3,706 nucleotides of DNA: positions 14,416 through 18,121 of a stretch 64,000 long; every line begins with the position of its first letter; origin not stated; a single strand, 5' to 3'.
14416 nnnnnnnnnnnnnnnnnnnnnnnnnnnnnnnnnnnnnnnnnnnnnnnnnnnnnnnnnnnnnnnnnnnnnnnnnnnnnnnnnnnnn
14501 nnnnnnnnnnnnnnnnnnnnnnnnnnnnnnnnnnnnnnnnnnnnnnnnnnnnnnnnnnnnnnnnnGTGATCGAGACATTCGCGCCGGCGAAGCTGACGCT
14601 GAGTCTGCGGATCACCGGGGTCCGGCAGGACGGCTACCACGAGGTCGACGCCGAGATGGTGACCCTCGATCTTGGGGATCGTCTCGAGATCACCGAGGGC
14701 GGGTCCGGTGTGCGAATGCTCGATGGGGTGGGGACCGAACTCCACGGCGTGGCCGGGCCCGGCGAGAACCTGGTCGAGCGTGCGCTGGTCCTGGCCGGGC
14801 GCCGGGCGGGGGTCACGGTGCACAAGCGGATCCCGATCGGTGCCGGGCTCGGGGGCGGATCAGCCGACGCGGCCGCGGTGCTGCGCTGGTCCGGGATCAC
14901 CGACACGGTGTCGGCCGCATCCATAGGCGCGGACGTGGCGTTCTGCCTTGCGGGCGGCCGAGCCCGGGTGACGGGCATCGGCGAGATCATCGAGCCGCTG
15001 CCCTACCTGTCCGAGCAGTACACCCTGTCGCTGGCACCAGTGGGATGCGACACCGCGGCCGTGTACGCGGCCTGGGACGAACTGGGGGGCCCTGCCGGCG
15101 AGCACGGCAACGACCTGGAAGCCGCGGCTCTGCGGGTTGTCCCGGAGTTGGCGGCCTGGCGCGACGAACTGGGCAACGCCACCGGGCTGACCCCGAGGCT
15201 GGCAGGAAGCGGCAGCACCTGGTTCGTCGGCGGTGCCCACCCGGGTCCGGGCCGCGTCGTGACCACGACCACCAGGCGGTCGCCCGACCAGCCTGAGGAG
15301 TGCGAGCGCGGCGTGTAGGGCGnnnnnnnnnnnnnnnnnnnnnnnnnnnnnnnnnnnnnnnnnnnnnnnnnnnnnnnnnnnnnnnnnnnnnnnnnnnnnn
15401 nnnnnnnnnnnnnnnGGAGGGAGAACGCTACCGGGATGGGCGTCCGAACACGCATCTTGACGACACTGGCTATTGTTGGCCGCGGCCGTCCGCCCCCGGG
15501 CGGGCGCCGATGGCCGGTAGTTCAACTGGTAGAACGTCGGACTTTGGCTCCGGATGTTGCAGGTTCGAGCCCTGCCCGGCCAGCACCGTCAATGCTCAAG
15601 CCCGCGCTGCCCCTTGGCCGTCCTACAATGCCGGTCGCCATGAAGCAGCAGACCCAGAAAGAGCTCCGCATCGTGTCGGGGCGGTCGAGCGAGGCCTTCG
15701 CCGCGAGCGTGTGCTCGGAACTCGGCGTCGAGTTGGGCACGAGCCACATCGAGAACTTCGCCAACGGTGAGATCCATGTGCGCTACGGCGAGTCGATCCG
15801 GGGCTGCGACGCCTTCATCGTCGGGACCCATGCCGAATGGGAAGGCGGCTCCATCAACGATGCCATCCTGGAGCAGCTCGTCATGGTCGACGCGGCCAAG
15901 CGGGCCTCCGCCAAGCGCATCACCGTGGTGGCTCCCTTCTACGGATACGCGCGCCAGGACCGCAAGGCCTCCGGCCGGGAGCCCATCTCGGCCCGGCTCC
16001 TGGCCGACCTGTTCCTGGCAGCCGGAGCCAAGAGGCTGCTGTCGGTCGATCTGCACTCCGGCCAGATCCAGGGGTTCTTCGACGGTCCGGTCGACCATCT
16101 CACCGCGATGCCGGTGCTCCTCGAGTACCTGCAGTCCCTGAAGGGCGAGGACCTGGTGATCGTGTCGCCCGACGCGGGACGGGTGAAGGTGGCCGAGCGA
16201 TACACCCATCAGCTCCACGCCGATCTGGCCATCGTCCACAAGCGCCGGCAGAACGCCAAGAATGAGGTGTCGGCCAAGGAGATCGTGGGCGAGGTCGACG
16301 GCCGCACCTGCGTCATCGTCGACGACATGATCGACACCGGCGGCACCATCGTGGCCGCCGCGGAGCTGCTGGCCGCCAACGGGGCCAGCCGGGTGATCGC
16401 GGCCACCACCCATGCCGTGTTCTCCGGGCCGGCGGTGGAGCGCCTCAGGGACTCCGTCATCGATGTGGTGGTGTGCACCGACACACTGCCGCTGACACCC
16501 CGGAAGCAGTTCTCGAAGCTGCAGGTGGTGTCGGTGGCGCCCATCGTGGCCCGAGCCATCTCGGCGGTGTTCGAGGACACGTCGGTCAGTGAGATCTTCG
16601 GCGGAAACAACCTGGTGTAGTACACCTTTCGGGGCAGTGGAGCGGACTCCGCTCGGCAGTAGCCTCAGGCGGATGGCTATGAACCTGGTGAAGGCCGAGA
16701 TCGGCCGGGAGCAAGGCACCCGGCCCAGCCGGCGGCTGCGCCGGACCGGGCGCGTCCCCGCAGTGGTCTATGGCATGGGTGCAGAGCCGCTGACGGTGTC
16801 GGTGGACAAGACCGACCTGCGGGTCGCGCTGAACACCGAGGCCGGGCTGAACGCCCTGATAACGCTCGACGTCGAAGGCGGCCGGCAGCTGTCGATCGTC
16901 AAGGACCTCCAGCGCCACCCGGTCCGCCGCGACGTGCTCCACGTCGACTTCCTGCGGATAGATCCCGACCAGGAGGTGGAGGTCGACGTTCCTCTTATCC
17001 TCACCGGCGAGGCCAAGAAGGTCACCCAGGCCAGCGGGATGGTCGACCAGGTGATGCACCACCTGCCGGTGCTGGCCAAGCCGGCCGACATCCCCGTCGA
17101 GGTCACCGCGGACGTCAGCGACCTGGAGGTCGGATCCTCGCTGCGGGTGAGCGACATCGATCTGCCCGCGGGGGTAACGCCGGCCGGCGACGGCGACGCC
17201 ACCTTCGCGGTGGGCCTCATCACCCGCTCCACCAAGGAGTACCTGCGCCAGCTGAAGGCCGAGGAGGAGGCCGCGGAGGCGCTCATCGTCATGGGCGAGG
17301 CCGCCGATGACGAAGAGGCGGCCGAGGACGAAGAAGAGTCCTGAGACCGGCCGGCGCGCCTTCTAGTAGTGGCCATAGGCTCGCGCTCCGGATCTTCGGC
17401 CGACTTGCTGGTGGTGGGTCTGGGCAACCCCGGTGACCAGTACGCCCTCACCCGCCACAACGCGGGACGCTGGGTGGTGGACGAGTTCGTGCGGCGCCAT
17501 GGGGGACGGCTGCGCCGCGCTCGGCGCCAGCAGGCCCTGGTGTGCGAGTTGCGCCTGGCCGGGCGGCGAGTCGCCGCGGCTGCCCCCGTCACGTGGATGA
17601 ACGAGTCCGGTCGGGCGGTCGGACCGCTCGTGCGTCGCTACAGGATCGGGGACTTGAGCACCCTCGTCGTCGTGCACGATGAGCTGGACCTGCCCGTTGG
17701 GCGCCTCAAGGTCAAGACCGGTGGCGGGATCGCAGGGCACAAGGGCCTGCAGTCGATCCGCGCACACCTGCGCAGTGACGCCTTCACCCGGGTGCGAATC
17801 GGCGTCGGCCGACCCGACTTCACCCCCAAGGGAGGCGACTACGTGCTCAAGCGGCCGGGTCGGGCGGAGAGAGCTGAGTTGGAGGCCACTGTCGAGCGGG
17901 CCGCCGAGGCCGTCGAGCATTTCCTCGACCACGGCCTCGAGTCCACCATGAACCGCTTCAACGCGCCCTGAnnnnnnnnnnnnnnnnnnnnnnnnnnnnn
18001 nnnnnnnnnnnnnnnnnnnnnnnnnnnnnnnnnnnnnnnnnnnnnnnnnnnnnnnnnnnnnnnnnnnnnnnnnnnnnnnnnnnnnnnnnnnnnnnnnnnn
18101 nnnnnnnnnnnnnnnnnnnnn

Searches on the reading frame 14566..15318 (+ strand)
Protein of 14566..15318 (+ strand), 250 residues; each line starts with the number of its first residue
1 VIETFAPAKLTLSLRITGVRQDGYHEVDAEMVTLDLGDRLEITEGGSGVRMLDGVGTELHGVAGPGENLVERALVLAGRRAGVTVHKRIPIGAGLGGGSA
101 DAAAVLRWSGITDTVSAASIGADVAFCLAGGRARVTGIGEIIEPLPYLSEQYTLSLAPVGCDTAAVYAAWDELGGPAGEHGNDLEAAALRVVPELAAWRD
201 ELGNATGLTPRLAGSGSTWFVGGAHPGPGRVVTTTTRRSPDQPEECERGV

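Call 15: search_protein_families(library=pfam, proteins=[window:14566-15318:+])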
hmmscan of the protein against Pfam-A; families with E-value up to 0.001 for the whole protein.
window:14566-15318:+ (250 aa): 1 family
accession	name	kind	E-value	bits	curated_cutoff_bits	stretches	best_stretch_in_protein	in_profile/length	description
PF00288.32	GHMP_kinases_N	-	6.7e-07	29.9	22.3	1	69-107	2-44/87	GHMP kinases N terminal domain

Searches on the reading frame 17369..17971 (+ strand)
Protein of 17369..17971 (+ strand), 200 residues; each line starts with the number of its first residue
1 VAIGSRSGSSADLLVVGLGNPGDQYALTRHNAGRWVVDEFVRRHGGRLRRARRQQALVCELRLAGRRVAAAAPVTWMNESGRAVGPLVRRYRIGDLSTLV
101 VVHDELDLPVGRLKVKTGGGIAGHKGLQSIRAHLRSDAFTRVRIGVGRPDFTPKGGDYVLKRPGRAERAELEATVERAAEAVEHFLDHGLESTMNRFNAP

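Call 27: search_protein_families(library=pfam, proteins=[window:17369-17971:+])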
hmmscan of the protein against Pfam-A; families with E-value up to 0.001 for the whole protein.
window:17369-17971:+ (200 aa): 1 family
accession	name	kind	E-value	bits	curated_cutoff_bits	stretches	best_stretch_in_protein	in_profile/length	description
PF01195.25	Pept_tRNA_hydro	-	2.1e-58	197.6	27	1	14-198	1-183/183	Peptidyl-tRNA hydrolase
